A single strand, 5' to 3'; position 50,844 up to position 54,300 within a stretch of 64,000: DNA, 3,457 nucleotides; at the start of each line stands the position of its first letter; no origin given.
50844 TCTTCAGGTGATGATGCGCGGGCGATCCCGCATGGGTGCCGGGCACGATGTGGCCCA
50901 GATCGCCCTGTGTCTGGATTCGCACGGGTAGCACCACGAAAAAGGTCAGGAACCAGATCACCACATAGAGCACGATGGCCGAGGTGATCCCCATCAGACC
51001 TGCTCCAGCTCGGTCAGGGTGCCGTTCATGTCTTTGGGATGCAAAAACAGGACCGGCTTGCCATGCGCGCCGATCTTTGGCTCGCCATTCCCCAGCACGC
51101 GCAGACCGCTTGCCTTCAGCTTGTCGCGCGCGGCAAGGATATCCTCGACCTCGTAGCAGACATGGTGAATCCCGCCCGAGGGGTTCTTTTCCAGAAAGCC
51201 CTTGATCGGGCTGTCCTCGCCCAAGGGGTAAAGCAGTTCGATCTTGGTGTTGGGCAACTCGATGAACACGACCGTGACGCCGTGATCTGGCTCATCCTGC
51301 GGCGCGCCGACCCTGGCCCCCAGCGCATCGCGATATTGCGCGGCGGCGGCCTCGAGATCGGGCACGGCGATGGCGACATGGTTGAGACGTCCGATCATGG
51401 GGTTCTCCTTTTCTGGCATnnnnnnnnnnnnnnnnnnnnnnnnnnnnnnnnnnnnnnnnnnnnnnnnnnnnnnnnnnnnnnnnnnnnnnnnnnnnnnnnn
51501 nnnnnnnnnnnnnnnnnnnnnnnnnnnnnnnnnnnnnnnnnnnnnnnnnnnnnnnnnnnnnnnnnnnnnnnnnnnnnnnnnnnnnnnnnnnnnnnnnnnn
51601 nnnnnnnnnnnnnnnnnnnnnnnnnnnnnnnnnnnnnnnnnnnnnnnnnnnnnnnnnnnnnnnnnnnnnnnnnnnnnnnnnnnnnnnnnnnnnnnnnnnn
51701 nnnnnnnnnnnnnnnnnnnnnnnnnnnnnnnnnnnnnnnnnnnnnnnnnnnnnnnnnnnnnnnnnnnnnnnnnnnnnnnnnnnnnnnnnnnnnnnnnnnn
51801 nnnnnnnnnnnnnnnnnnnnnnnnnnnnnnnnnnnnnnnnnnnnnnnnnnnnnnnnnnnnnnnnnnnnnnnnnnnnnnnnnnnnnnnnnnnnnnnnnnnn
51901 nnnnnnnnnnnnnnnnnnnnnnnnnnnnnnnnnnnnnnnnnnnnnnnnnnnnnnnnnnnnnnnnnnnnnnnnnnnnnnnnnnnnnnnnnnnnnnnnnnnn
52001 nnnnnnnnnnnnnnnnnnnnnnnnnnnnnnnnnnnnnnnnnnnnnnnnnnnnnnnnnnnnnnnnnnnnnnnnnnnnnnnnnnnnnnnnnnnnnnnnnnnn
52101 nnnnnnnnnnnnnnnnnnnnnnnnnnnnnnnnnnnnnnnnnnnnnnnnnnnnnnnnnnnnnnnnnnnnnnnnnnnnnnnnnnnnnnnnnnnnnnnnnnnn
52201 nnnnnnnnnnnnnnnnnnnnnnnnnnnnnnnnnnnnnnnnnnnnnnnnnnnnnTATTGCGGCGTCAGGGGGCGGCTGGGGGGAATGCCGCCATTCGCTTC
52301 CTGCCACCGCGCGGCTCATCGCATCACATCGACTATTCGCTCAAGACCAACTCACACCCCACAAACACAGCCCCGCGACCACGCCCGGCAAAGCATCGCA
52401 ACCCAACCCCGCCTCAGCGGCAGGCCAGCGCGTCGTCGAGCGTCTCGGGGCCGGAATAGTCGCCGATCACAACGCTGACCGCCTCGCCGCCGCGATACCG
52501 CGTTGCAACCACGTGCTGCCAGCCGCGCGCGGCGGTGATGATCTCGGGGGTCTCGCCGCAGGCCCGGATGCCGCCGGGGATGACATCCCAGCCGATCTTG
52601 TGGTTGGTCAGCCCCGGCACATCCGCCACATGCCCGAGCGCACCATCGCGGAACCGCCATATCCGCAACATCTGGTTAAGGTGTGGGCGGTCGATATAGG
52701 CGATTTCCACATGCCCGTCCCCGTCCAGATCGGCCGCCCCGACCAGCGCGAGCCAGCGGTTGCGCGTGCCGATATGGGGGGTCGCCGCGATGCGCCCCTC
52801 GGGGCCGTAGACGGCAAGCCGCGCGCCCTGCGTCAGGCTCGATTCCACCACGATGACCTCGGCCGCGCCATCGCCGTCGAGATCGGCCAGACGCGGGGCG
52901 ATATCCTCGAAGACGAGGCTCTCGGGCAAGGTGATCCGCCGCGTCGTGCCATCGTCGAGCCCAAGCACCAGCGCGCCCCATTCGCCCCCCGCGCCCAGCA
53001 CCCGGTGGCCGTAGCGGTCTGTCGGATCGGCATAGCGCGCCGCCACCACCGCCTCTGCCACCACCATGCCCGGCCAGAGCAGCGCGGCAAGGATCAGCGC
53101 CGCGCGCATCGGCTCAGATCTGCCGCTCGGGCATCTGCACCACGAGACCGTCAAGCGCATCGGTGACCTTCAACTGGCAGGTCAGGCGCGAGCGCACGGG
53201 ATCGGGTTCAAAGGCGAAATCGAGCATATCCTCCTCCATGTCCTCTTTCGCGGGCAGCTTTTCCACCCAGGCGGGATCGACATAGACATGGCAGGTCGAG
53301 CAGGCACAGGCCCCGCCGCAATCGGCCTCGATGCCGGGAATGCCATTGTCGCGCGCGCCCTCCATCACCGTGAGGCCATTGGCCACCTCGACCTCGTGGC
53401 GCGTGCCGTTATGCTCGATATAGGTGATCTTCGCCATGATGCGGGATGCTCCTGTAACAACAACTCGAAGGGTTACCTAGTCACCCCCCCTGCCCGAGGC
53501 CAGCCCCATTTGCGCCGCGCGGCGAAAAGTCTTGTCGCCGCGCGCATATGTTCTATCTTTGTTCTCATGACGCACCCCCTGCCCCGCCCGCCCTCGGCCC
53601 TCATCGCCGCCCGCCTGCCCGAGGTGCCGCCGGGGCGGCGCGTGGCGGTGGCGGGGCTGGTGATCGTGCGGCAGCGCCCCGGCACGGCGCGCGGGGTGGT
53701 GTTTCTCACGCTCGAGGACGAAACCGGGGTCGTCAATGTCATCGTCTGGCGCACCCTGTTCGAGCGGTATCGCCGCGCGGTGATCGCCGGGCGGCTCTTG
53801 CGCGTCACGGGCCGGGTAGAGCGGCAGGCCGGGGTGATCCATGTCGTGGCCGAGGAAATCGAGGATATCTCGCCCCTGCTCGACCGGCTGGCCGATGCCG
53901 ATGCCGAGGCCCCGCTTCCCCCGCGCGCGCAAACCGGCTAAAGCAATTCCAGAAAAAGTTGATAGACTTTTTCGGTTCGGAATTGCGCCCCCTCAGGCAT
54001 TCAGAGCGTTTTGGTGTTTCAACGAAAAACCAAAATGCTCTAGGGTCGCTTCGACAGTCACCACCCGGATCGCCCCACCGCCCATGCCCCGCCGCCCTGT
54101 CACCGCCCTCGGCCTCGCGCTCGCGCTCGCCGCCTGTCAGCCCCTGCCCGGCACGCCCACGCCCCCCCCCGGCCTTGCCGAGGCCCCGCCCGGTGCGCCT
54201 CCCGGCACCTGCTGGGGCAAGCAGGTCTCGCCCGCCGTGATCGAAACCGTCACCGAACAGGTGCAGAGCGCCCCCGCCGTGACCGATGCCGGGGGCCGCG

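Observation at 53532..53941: SOS-controlled stand-alone OB-fold resembling the DnaE2 C-terminus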

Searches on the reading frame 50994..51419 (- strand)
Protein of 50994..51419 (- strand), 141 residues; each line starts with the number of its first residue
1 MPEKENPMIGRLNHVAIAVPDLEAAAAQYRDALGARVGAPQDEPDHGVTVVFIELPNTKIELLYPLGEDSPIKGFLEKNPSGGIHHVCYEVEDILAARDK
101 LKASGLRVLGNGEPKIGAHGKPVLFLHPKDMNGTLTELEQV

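Call 81: search_protein_families(library=pfam, proteins=[window:50994-51419:-], max_evalue=0.001)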
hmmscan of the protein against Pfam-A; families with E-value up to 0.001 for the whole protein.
window:50994-51419:- (141 aa): 3 families
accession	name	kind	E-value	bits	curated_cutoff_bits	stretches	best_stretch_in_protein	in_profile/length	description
PF13669.12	Glyoxalase_4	-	6.9e-23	81.5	27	1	13-125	1-109/109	Glyoxalase/Bleomycin resistance protein/Dioxygenase superfamily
PF00903.31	Glyoxalase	-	1.5e-15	58.1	20.6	1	11-110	1-97/121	Glyoxalase/Bleomycin resistance protein/Dioxygenase superfamily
PF13468.12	Glyoxalase_3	-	6.5e-08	33.3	25.1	1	12-111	1-102/176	Glyoxalase-like domain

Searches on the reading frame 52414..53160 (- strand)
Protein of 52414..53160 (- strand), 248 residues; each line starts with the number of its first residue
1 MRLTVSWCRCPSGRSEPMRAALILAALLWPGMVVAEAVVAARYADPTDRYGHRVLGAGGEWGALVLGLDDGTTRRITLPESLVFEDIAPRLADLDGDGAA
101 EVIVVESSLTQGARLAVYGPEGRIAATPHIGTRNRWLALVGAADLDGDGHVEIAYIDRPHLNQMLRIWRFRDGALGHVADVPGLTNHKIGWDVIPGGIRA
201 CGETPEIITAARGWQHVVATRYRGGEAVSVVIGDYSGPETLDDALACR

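Call 81: search_protein_families(library=pfam, proteins=[window:52414-53160:-], max_evalue=0.001)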
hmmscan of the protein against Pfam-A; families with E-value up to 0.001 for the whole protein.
window:52414-53160:- (248 aa): 1 family
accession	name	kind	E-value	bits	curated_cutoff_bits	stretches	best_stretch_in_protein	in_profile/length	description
PF13517.12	FG-GAP_3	-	7.3e-13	49.3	26.9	1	93-154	1-60/61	FG-GAP-like repeat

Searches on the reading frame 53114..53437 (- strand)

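Call 81: search_protein_families(library=pfam, proteins=[window:53114-53437:-], max_evalue=0.001)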
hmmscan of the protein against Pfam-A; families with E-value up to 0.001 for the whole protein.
window:53114-53437:- (107 aa): 1 family
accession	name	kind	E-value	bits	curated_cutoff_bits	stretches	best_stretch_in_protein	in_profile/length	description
PF00111.32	Fer2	-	2.7e-14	53.3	21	1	8-92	2-77/77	2Fe-2S iron-sulfur cluster binding domain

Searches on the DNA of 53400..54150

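Call 70: search_rna_families(source=window, start=53400, end=54150, threshold=evalue, max_evalue=1)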
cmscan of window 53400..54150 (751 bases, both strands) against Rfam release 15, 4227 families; matches with E-value up to 1: 0.
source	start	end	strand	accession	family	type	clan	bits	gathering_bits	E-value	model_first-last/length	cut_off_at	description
